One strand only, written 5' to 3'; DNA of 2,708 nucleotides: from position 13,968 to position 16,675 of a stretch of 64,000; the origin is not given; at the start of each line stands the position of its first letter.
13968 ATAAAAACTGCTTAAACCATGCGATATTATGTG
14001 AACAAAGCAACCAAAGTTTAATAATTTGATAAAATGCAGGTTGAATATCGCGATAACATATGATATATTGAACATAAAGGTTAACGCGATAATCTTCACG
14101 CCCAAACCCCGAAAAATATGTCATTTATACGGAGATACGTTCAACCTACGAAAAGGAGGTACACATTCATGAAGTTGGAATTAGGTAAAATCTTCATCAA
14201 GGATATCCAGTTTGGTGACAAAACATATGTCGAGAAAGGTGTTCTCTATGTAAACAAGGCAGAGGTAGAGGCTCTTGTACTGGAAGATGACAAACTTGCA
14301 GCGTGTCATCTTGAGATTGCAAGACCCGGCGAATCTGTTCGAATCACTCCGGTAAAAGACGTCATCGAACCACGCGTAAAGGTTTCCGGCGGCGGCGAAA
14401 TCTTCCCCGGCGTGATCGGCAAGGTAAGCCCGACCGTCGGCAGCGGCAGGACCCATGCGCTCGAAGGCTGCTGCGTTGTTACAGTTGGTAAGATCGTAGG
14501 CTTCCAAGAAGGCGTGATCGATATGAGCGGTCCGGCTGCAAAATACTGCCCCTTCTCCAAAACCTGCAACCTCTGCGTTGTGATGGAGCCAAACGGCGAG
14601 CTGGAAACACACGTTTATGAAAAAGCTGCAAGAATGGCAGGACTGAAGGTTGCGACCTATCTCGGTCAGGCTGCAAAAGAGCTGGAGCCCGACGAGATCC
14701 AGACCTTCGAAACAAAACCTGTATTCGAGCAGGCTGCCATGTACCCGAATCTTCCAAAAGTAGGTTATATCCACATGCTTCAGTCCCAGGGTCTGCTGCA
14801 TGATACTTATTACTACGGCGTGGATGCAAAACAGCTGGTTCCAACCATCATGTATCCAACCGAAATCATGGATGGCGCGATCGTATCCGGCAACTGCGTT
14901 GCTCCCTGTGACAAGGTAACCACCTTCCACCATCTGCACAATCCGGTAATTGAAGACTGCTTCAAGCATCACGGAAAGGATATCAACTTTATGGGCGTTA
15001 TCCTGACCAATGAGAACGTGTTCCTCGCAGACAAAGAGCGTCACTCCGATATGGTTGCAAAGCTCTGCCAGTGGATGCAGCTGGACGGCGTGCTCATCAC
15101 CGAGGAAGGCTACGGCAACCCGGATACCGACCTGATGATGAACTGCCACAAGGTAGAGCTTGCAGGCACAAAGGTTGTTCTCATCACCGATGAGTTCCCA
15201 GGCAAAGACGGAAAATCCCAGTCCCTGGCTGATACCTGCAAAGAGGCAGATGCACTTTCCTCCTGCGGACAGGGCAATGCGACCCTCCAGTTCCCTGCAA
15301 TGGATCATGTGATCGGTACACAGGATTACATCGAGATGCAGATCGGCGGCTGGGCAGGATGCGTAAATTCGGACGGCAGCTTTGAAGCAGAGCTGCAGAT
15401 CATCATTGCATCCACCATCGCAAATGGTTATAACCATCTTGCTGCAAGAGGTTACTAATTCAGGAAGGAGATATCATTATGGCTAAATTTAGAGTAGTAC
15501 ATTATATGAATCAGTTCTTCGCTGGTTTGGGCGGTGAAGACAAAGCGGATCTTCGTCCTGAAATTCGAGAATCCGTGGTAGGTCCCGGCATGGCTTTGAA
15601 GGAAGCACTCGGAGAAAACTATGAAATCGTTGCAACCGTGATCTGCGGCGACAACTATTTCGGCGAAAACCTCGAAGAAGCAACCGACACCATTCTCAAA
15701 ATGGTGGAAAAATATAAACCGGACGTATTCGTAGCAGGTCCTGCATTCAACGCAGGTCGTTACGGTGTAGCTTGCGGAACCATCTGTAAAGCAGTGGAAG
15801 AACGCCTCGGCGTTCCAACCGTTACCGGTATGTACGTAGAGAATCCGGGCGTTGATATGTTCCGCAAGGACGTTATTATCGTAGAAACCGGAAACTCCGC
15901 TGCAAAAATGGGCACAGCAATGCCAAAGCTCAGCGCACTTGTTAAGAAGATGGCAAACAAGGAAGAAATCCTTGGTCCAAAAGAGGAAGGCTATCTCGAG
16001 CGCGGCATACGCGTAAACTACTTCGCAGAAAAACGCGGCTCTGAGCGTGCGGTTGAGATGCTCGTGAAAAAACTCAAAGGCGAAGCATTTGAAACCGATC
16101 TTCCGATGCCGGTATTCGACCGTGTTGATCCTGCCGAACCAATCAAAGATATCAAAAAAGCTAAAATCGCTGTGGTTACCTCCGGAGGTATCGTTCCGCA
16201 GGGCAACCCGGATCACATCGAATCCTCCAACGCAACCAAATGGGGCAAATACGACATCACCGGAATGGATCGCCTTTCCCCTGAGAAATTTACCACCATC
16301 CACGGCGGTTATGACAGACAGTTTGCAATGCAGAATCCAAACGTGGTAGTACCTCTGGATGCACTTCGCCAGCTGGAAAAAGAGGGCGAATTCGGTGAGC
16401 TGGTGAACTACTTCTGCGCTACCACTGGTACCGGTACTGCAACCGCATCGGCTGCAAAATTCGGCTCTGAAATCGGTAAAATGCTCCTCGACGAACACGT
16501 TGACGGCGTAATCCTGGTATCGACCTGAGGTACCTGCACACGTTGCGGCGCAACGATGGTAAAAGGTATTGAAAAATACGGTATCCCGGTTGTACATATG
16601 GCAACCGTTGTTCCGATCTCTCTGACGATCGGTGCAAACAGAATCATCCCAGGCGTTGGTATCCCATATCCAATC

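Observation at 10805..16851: Stand-alone substrate-specific 'protein B' selenoenzyme module (GrdX, TetR, NSS transporter, GrdE-like, GrdB-like) without grdA/grdC/grdD/trx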

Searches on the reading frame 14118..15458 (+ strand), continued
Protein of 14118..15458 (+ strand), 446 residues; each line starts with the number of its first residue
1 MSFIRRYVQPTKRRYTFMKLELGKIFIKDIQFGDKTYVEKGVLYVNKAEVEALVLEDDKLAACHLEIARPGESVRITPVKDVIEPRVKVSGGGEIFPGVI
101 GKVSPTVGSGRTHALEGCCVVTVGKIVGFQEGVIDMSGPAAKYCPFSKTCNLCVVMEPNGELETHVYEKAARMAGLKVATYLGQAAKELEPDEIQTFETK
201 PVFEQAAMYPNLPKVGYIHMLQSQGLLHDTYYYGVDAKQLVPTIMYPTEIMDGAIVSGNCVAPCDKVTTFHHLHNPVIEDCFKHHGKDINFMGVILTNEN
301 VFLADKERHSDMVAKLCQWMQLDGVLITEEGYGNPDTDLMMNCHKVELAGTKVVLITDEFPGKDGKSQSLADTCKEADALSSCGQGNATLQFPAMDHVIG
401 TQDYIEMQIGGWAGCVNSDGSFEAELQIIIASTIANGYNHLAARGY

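Call 33: get_annotated_region(hit=H31, flank=6000)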
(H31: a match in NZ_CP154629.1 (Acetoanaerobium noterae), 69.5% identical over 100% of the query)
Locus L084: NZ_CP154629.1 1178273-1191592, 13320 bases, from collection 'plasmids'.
description: Acetoanaerobium noterae strain DSL2 plasmid pTPELB2, complete sequence
organism: Acetoanaerobium noterae (NCBI taxid 745369)
taxonomy: Bacteria; Bacillota; Clostridia; Peptostreptococcales; Filifactoraceae; Acetoanaerobium; Acetoanaerobium noterae
host: -; source: cell culture,Sludge of a digestion tower of a wastewater treatment plant; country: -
typing (MOB-suite, as given by PLSDB): non-mobilizable
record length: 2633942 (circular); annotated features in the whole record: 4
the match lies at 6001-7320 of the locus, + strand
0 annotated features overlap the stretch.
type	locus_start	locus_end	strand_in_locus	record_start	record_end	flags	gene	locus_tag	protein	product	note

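Call 42: search_protein_families(library=pfam, proteins=[L010:12726-13871:+, L036:10264-11502:+, L004:13885-14751:+, L004:12650-13880:+], max_evalue=0.001)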
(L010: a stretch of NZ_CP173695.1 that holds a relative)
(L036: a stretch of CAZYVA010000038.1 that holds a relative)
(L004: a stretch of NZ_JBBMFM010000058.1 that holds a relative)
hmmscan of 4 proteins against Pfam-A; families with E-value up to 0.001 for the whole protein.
L010:12726-13871:+ (381 aa): 0 families

L036:10264-11502:+ (412 aa): 2 families
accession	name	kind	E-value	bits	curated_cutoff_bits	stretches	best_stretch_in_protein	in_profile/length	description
PF06738.18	ThrE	-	2.9e-56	191.1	26.3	1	9-247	2-240/241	Putative threonine/serine exporter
PF12821.13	ThrE_2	-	4.3e-23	82.4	27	1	265-392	1-128/129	Threonine/Serine exporter, ThrE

L004:13885-14751:+ (288 aa): 2 families
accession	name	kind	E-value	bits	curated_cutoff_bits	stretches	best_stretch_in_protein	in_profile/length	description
PF08664.15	YcbB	-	5.3e-31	108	27.4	1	163-281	2-136/136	YcbB domain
PF00072.30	Response_reg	-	1e-14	55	30.2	1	3-114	1-110/111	Response regulator receiver domain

L004:12650-13880:+ (410 aa): 0 families

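Call 57: find_homologous_proteins(query=L015:16903-19491:+, max_evalue=1e-20)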
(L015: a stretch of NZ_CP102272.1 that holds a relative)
Query L015:16903-19491:+ (863 aa): 5886 proteins with E <= 1e-20 among 8000 candidates; the best 120 are listed.
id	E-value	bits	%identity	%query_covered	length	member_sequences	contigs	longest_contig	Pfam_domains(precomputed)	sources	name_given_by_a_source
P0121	0.0e+0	1939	100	100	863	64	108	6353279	PF02504.21,PF19364.5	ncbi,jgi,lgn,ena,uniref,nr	ncbi:glycine reductase [Enterocloster asparagiformis]|uniref:Glycine reductase n=5 Tax=Enterocloster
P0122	0.0e+0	1930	100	100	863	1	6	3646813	PF02504.21,PF19364.5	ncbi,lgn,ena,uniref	ncbi:hypothetical protein F220043C3_12840 [Enterocloster asparagiformis]|uniref:glycine/sarcosine/be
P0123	0.0e+0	1928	100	100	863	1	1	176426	PF02504.21,PF19364.5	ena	-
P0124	0.0e+0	1697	86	100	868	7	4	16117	PF02504.21,PF19364.5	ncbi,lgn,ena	-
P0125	0.0e+0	1669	85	100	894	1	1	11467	PF02504.21,PF19364.5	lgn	-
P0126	0.0e+0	1588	81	100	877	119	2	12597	PF02504.21,PF19364.5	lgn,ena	-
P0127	0.0e+0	1586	81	100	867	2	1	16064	PF02504.21,PF19364.5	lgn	-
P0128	0.0e+0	1578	82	100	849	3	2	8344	PF02504.21,PF19364.5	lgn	-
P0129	0.0e+0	1570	81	100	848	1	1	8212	PF02504.21,PF19364.5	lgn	-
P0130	0.0e+0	1560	80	100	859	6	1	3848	PF02504.21,PF19364.5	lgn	-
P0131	0.0e+0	1559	81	100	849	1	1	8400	PF02504.21,PF19364.5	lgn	-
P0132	0.0e+0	1559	81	100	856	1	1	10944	PF02504.21,PF19364.5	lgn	-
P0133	0.0e+0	1550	79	100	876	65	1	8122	PF02504.21,PF19364.5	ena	-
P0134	0.0e+0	1540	79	100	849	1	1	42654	PF02504.21,PF19364.5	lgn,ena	-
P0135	0.0e+0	1520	79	100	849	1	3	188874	PF02504.21,PF19364.5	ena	-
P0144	0.0e+0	1445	75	100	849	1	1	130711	PF02504.21,PF19364.5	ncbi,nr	ncbi:MAG: glycine/sarcosine/betaine reductase complex component C subunit beta [Eubacteriales bacter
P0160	0.0e+0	1170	62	100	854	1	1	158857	PF02504.21,PF19364.5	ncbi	-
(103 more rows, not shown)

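Call 58: find_encoding_contigs(protein=P0144, flank=8000, max_places=2)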
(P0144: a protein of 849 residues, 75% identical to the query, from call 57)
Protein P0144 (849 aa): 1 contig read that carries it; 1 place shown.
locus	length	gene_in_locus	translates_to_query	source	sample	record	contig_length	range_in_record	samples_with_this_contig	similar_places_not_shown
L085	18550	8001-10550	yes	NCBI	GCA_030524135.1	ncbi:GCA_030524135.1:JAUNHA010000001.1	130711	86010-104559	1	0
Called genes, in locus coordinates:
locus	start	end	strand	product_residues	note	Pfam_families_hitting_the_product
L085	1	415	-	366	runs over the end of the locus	PF13303:PTS_EIIC_2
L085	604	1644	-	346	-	-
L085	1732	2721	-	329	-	PF00158:Sigma54_activat, PF14532:Sigma54_activ_2, PF25601:AAA_lid_14, PF02954:HTH_8 (weak)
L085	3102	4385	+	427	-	PF09338:Gly_reductase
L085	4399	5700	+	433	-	-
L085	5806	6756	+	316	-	PF00890:FAD_binding_2 (faint), PF07992:Pyr_redox_2, PF13738:Pyr_redox_3, PF00070:Pyr_redox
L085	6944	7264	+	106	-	PF00085:Thioredoxin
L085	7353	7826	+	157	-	-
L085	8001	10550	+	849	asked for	PF19364:DUF5940, PF02504:FA_synthesis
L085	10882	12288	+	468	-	PF12390:Se-cys_synth_N, PF03841:SelA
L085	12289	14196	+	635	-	PF00009:GTP_EFTU, PF01926:MMR_HSR1 (weak), PF03144:GTP_EFTU_D2, PF25461:Beta-barrel_SelB, PF09106:WHD_2nd_SelB, PF09107:WHD_3rd_SelB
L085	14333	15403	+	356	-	PF04143:Sulf_transp (weak)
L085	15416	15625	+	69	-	PF01206:TusA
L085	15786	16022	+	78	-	PF11823:Se_S_carrier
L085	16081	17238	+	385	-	PF00155:Aminotran_1_2 (weak), PF00266:Aminotran_5, PF00464:SHMT (faint), PF01053:Cys_Met_Meta_PP, PF01041:DegT_DnrJ_EryC1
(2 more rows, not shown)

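Call 59: find_encoding_contigs(protein=P0160, flank=8000, max_places=2)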
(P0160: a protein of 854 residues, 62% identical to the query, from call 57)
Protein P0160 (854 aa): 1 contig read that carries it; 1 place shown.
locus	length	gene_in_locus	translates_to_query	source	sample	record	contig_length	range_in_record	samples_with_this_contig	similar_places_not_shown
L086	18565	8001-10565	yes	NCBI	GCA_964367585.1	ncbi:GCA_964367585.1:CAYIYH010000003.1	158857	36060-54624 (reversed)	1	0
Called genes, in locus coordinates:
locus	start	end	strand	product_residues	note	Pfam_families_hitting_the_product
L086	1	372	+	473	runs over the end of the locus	PF12390:Se-cys_synth_N (weak), PF03841:SelA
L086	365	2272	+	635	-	PF00009:GTP_EFTU, PF01926:MMR_HSR1, PF03144:GTP_EFTU_D2, PF25461:Beta-barrel_SelB, PF09106:WHD_2nd_SelB, PF09107:WHD_3rd_SelB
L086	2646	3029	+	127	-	PF28011:GrdX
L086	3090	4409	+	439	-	PF09338:Gly_reductase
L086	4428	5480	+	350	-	PF07355:GRDB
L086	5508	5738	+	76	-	-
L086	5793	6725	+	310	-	PF01134:GIDA (faint), PF01266:DAO (faint), PF01946:Thi4 (faint), PF03486:HI0933_like (faint), PF07992:Pyr_redox_2, PF12831:FAD_oxidored (faint), PF13738:Pyr_redox_3, PF00070:Pyr_redox, +1 more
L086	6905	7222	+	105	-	PF00085:Thioredoxin, PF02114:Phosducin (weak)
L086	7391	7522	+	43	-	PF04723:GRDA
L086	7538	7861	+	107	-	PF04723:GRDA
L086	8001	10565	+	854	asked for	PF19364:DUF5940, PF02504:FA_synthesis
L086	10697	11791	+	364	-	PF07366:SnoaL, PF12680:SnoaL_2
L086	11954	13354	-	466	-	PF00206:Lyase_1, PF14698:ASL_C2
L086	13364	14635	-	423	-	PF00764:Arginosuc_synth, PF20979:Arginosuc_syn_C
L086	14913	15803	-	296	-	PF00165:HTH_AraC, PF12833:HTH_18, PF00165:HTH_AraC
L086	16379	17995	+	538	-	PF00474:SSF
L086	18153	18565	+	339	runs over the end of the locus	PF12680:SnoaL_2 (faint), PF07366:SnoaL (weak)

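Call 62: search_protein_families(library=ncbifam, proteins=[L010:12726-13871:+, L086:3090-4409:+, L013:15184-16503:+, L083:9998-11284:+, L076:10001-11287:+, L015:10001-11284:+], max_evalue=0.00001)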
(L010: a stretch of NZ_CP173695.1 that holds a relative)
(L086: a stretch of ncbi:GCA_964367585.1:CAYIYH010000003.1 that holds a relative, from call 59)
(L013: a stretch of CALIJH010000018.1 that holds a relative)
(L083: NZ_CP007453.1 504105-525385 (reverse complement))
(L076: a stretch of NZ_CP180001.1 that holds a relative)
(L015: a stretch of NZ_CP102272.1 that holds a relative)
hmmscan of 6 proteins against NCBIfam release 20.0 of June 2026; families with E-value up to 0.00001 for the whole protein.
L010:12726-13871:+ (381 aa): 0 families

L086:3090-4409:+ (439 aa): 3 families
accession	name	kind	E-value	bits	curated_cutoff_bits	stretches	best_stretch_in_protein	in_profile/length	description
NF040793.1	sarcosine_GrdG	exception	3.2e-188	625.9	780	1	14-439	1-426/428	sarcosine reductase complex component B subunit alpha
NF053623.1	fluoroAc_FarE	equivalog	1e-54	186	675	1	15-405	4-385/419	fluoroacetate reductase subunit FarE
TIGR04480.1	D_pro_red_PrdA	equivalog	2.3e-16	59.6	700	1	236-352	395-509/587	D-proline reductase (dithiol) proprotein PrdA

L013:15184-16503:+ (440 aa): 4 families
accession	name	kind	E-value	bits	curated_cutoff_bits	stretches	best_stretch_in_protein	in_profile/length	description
NF040793.1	sarcosine_GrdG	exception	2.4e-99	333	780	1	1-419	2-407/428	sarcosine reductase complex component B subunit alpha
NF053623.1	fluoroAc_FarE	equivalog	2.3e-53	181.5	675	1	1-388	4-377/419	fluoroacetate reductase subunit FarE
TIGR04480.1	D_pro_red_PrdA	equivalog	7.2e-19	67.9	700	1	227-345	395-511/587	D-proline reductase (dithiol) proprotein PrdA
TIGR04482.1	D_pro_red_PrdD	equivalog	4.6e-08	32.8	320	1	1-166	2-166/246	proline reductase cluster protein PrdD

L083:9998-11284:+ (428 aa): 3 families
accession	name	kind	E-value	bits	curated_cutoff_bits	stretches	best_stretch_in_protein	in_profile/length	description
NF040793.1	sarcosine_GrdG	exception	1e-265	881.2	780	1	1-428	1-428/428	sarcosine reductase complex component B subunit alpha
NF053623.1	fluoroAc_FarE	equivalog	9.7e-61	205.8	675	1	2-392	4-385/419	fluoroacetate reductase subunit FarE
TIGR04480.1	D_pro_red_PrdA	equivalog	3.5e-22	78.8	700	1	7-339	174-509/587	D-proline reductase (dithiol) proprotein PrdA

L076:10001-11287:+ (429 aa): 3 families
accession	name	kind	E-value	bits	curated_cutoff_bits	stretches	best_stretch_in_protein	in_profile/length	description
NF040793.1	sarcosine_GrdG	exception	3.3e-267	886.1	780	1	1-429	1-428/428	sarcosine reductase complex component B subunit alpha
NF053623.1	fluoroAc_FarE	equivalog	5.2e-52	177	675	1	2-388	4-380/419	fluoroacetate reductase subunit FarE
TIGR04480.1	D_pro_red_PrdA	equivalog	9.7e-21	74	700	1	224-339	395-508/587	D-proline reductase (dithiol) proprotein PrdA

L015:10001-11284:+ (428 aa): 3 families
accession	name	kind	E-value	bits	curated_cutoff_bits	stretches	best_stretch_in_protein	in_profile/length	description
NF040793.1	sarcosine_GrdG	exception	9.1e-264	874.8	780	1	1-428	1-428/428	sarcosine reductase complex component B subunit alpha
NF053623.1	fluoroAc_FarE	equivalog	1.5e-52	178.8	675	1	3-387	5-380/419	fluoroacetate reductase subunit FarE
TIGR04480.1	D_pro_red_PrdA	equivalog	7.6e-20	71.1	700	1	223-339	395-509/587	D-proline reductase (dithiol) proprotein PrdA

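Call 66: find_encoding_contigs(protein=window:14169-15458:+, flank=2000, max_places=4)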
Protein window:14169-15458:+ (429 aa): no gene with exactly this product is on record in the collection.

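Call 67: find_encoding_contigs(protein=window:14118-15458:+, flank=2000, max_places=4)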
Protein window:14118-15458:+ (446 aa): no gene with exactly this product is on record in the collection.

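Call 71: search_solved_structures(query=L010:12726-13871:+, max_evalue=1)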
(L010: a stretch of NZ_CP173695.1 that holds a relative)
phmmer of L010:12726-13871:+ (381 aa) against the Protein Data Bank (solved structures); distinct sequences matched with E-value up to 1: 2.
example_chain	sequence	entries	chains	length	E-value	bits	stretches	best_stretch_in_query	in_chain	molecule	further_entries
9b7u_L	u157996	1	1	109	0.011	18.1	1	24-114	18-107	Fab3-4 light chain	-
6vca_L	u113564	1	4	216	0.088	15.1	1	24-123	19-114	TB38 light chain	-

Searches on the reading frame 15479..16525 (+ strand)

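Call 5: search_protein_families(library=pfam, proteins=[window:15479-16525:+], max_evalue=0.01)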
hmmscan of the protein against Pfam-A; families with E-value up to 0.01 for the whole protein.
window:15479-16525:+ (349 aa): 1 family
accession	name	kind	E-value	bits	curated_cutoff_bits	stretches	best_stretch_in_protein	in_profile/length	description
PF07355.17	GRDB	-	2e-173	577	22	1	4-349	2-347/347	Glycine/sarcosine/betaine reductase selenoprotein B (GRDB)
